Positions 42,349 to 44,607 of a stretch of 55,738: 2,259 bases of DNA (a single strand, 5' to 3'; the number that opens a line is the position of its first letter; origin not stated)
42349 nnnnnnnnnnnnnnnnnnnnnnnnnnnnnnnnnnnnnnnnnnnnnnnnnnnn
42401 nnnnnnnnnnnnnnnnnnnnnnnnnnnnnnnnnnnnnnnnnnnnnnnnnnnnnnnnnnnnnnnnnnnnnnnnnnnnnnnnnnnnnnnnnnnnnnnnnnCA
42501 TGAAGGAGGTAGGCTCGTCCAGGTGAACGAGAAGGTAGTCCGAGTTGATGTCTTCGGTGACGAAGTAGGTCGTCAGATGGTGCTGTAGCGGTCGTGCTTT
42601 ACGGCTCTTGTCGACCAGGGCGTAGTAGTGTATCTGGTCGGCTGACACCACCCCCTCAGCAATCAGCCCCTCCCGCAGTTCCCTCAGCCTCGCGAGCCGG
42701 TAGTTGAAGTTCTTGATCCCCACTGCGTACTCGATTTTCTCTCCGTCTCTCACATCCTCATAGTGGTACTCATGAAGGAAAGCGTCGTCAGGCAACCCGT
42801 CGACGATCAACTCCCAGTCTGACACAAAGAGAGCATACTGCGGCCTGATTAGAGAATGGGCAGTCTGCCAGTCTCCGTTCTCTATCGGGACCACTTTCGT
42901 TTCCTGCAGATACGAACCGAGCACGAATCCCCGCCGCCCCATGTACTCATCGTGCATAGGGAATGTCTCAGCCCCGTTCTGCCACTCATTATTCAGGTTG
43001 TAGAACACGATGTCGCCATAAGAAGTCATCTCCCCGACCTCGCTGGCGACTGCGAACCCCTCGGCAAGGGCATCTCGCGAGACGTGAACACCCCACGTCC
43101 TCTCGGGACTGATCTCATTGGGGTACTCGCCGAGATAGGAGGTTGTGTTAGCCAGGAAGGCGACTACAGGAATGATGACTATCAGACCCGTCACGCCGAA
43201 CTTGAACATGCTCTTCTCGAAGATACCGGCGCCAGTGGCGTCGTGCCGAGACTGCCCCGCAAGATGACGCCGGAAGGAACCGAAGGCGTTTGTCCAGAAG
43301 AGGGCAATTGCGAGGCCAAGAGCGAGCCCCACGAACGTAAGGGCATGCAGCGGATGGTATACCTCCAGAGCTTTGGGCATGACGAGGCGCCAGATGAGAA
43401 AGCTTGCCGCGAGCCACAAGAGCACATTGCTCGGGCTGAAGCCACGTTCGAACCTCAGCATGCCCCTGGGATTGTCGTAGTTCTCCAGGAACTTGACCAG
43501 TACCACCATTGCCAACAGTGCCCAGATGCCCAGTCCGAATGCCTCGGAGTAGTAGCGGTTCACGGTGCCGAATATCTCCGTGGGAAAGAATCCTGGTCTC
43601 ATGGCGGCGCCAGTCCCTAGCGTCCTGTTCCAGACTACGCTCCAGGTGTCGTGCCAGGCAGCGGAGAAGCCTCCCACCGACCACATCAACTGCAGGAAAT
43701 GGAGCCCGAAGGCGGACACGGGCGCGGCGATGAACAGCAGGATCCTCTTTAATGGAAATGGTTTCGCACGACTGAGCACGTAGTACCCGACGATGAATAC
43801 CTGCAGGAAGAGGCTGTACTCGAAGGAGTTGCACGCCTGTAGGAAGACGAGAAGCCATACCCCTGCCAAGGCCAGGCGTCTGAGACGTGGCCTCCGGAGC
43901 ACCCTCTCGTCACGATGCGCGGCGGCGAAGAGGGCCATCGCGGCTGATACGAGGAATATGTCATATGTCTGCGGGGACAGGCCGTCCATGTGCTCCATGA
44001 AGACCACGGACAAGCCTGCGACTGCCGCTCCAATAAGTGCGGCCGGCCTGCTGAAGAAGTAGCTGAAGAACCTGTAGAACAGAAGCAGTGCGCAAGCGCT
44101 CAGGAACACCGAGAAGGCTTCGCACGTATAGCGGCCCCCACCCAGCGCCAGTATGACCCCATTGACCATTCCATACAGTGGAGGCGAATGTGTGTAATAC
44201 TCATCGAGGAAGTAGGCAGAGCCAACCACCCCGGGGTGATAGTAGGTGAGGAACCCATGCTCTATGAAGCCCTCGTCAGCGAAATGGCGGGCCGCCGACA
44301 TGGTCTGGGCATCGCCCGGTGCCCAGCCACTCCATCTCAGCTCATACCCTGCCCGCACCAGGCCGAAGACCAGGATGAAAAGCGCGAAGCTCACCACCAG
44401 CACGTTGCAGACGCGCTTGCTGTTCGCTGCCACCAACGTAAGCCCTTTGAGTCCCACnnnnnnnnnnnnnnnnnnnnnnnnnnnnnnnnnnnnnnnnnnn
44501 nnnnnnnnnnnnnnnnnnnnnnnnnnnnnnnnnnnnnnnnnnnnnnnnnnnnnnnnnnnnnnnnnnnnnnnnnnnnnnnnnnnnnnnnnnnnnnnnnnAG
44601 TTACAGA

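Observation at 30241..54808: Candidate undescribed surface-glycosylation system built on GT-C enzymes and an unusual monosaccharide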

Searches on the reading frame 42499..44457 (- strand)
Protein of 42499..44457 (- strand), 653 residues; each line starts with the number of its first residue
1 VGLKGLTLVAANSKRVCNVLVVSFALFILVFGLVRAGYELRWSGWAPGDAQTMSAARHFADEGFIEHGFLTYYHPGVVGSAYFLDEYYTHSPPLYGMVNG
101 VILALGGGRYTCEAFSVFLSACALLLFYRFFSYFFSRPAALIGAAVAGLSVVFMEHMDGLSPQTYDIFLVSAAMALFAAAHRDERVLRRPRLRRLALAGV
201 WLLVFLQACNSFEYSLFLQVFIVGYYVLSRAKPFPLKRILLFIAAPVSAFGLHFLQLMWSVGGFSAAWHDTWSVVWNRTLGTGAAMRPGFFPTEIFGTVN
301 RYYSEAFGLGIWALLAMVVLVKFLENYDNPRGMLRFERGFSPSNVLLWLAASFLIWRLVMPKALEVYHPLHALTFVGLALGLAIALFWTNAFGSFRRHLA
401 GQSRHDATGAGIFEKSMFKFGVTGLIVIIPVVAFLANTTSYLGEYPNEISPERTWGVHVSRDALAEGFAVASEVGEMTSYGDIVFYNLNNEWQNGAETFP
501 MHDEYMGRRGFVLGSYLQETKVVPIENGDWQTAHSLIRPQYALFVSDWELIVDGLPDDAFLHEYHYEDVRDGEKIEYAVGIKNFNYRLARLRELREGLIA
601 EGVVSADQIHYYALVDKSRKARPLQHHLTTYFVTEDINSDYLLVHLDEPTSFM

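Call 26: find_homologous_proteins(query=window:42499-44457:-, max_evalue=0.001)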
Query window:42499-44457:- (653 aa): 1 proteins with E <= 0.001 among 8000 candidates.
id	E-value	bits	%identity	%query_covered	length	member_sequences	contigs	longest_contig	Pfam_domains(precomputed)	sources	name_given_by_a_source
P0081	6.8e-238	810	56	98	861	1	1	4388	PF13385.14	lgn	-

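Call 43: search_protein_representatives(protein=window:42499-44457:-)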
Query: 653 residues. Proteins with E-value up to 0.001 (for the whole library): 168; up to 1e-10: 66; up to 1e-30: 18. The best 150 are listed.
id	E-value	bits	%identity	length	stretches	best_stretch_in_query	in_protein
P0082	2.9e-64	234.1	39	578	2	27-515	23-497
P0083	4.9e-63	230.1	58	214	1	14-214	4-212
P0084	1.4e-58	215.3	33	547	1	24-519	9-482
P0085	4.0e-52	194.0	71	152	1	12-136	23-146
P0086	1.3e-45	172.5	31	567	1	20-522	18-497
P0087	2.6e-44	168.2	32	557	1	15-485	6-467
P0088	2.0e-43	165.2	35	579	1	12-385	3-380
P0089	3.1e-41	158.0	43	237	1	17-230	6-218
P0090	1.1e-37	146.2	32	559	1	21-485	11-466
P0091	5.3e-37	144.0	45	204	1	18-189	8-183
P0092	1.0e-35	139.8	32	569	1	13-499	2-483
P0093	1.5e-35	139.2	34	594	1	15-449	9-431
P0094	2.0e-34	135.5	33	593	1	2-470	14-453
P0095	4.2e-33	131.1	32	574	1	12-384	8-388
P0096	1.4e-32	129.4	37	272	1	14-260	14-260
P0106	3.5e-18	81.8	31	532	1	16-382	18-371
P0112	7.8e-17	77.4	26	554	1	23-456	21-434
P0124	1.9e-13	66.2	26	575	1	16-320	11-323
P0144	5.3e-11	58.1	24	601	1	7-370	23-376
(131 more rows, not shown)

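Call 44: search_protein_families(library=pfam, proteins=[P0082, P0084, P0086, P0087, P0092, P0094, P0106, P0112, P0124, P0144], max_evalue=0.01)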
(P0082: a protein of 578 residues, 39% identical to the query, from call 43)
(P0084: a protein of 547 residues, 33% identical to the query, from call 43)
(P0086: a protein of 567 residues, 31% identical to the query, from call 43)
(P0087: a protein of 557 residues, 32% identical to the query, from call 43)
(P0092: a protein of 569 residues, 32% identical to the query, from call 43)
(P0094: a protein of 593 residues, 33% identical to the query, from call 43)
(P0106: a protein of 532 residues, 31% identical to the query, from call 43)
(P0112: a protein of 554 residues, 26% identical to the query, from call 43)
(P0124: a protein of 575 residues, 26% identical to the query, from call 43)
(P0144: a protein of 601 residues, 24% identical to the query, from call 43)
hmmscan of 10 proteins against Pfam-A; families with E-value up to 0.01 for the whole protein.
P0082 (578 aa): 1 family
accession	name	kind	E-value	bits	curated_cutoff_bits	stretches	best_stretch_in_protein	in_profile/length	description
PF13231.12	PMT_2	-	0.00083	20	26.1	1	91-176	3-85/160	Dolichyl-phosphate-mannose-protein mannosyltransferase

P0084 (547 aa): 1 family
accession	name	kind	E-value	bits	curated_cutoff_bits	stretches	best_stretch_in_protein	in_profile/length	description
PF13231.12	PMT_2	-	0.0015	19.2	26.1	1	80-223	3-145/160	Dolichyl-phosphate-mannose-protein mannosyltransferase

P0086 (567 aa): 1 family
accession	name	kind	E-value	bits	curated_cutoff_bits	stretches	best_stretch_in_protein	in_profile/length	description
PF13231.12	PMT_2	-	3.1e-05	24.7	26.1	1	93-226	3-132/160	Dolichyl-phosphate-mannose-protein mannosyltransferase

P0087 (557 aa): 1 family
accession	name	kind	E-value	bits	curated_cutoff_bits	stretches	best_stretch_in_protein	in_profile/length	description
PF13231.12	PMT_2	-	0.0018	18.9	26.1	1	86-148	3-65/160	Dolichyl-phosphate-mannose-protein mannosyltransferase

P0092 (569 aa): 1 family
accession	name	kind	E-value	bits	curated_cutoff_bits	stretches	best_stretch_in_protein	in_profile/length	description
PF13231.12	PMT_2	-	0.0014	19.3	26.1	1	84-173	3-92/160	Dolichyl-phosphate-mannose-protein mannosyltransferase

P0094 (593 aa): 0 families

P0106 (532 aa): 1 family
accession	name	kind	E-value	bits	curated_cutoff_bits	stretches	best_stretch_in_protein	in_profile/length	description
PF13231.12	PMT_2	-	0.00025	21.7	26.1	1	90-247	2-153/160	Dolichyl-phosphate-mannose-protein mannosyltransferase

P0112 (554 aa): 0 families

P0124 (575 aa): 0 families

P0144 (601 aa): 1 family
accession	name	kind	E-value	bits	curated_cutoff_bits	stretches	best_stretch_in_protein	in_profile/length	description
PF13231.12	PMT_2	-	3.8e-07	30.9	26.1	1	107-253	3-146/160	Dolichyl-phosphate-mannose-protein mannosyltransferase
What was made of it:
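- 38665..44457 (-): 1930-aa GT-C with six concanavalin-A-like domains (Laminin_G_3 plus five ~200-aa repeats). 168 relatives were found, and 7 of 10 tested hit PMT_2 (calls 43 and 44).
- On PMT / PMT_2 GT-C (GT39/GT83-like): Relatives of the 1930-aa N-terminus hit PMT_2, one of them above the gathering score (call 44).
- Checked: Relatives hit PMT_2 (call 44).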

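Call 46: search_solved_structures(query=A2, max_evalue=10)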
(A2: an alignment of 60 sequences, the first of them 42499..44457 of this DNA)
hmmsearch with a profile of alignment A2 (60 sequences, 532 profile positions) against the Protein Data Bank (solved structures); distinct sequences matched with E-value up to 10: 1.
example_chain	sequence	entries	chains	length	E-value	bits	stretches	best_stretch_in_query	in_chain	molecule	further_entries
5tv7_A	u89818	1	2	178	2.5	10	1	401-471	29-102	Putative peptidoglycan-binding/hydrolysing protein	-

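Call 60: predict_structure(alignment_id=A2)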
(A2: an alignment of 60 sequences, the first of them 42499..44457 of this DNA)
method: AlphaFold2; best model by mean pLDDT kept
length: 653 residues; sequences in the alignment: 60
mean_pLDDT: 86.3   pTM: 0.89
mean pLDDT of the five models: 86.3, 85.2, 84.9, 84.6, 84.1
residues with pLDDT >= 90: 438; 70-90: 102; 50-70: 68; < 50: 45
segments of 3 or more residues with pLDDT < 50: 1-3, 539-570, 572-577
pLDDT, mean of each block of 10 residues (from residue 1): 55 93 98 97 96 96 94 80 67 97 98 98 98 95 98 97 97 98 97 98 98 96 97 96 98 95 93 88 59 87 95 94 82 64 95 91 80 96 93 90 68 86 94 97 96 91 95 97 90 77 95 67 60 58 37 38 40 50 86 92 92 93 89 97 96 63
secondary structure, 60 per line:
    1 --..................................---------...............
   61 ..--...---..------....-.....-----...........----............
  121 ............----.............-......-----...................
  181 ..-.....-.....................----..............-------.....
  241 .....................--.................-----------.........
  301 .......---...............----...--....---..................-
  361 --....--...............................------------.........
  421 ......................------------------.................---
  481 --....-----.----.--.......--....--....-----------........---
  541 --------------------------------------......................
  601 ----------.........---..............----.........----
elements in order: H3-36 H46-62 H79-82 H94-104 H109-132 H137-149 H151-156 H162-182 H184-188 H190-210 H215-228 H236-261 H264-280 H292-307 H311-325 H335-338 H342-359 H363-366 H369-399 H412-442 H461-477 E483-486 H500-506 E509-512 H515-518 H530-537 H579-600 E611-616 H623-631 E632-636 E641-649

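Call 63: fold_search(model_id=the predicted structure, library=pdb)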
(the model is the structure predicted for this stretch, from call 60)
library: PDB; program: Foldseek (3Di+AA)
matches with E <= 10: 296; with E <= 0.001: 21
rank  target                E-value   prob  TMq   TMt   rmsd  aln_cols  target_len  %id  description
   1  8b6l_I                6.9e-07  1.00  0.46  0.44  14.2       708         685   12  Subtomogram average of the human Sec61-TRAP-OSTA-translocon (released 2022-12-07)
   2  9n9j_I                5.2e-06  1.00  0.48  0.45  13.9       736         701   11  Structure of a GRP94 folding intermediate engaged with a CCDC134- and FKBP11-bound secretory translocon (released 2025-11-19)
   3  8age_A                8.0e-06  1.00  0.46  0.46  12.1       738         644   11  Structure of yeast oligosaccharylransferase complex with acceptor peptide bound (released 2022-12-07)
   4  6gxc_A                1.2e-05  1.00  0.45  0.42  11.1       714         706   10  Bacterial oligosaccharyltransferase PglB in complex with an inhibitory peptide and a reactive lipid-linked oligosaccha (released 2018-11-14)
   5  7e9s_A                2.0e-05  1.00  0.43  0.34  11.9       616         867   11  Archaeal oligosaccharyltransferase AglB from Archaeoglobus fulgidus in complex with an inhibitory peptide and a dolich (released 2021-09-08)
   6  8agc_A                2.0e-05  1.00  0.47  0.45  12.4       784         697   12  Structure of yeast oligosaccharylransferase complex with lipid-linked oligosaccharide and non-acceptor peptide bound (released 2022-12-07)
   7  6s7o_A                2.2e-05  1.00  0.43  0.43  12.3       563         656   12  Cryo-EM structure of human oligosaccharyltransferase complex OST-A (released 2019-12-18)
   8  6s7t_A                2.5e-05  1.00  0.42  0.40  10.6       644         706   11  Cryo-EM structure of human oligosaccharyltransferase complex OST-B (released 2019-12-18)
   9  6ezn_F                4.9e-05  1.00  0.40  0.41  10.8       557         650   13  Cryo-EM structure of the yeast oligosaccharyltransferase (OST) complex (released 2018-01-17)
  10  7oci_F                4.9e-05  1.00  0.46  0.47  12.9       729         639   11  Cryo-EM structure of yeast Ost6p containing oligosaccharyltransferase complex (released 2022-02-16)
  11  5ezm                  5.6e-05  1.00  0.47  0.56  13.9       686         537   12  Crystal Structure of ArnT from Cupriavidus metallidurans in the apo state (released 2016-02-17)
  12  8pn9_A                8.6e-05  1.00  0.44  0.44  11.1       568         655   12  Structure of human oligosaccharyltransferase OST-A complex bound to NGI-1 (released 2024-05-08)
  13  5ogl_A                9.3e-05  1.00  0.45  0.42  11.1       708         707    9  Structure of bacterial oligosaccharyltransferase PglB in complex with an acceptor peptide and an lipid-linked oligosac (released 2017-10-25)
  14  5gmy_A                9.3e-05  1.00  0.43  0.35  12.1       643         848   12  Crystal structure of the Archaeoglobus fulgidus oligosaccharyltransferase (O29867_ARCFU) tethered with an acceptor pep (released 2017-02-01)
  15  9s6s_A                9.8e-05  1.00  0.43  0.50  10.4       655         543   11  Ternary cryo-EM structure of human ALG9 with Dol25-PP-GlcNAc2Man6, Dol25-P-Man and Fab (released 2026-03-18)
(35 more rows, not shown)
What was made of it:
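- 38665..44457 (-): N-terminal 653 aa: AF2 pLDDT 86; top 30 Foldseek hits are all GT-C-superfamily membrane proteins (calls 60 and 63).
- Checked: The top 30 hits are all GT-C-superfamily membrane proteins (29 glycosyltransferases plus a subunit of the GPI transamidase complex) (calls 60 and 63).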
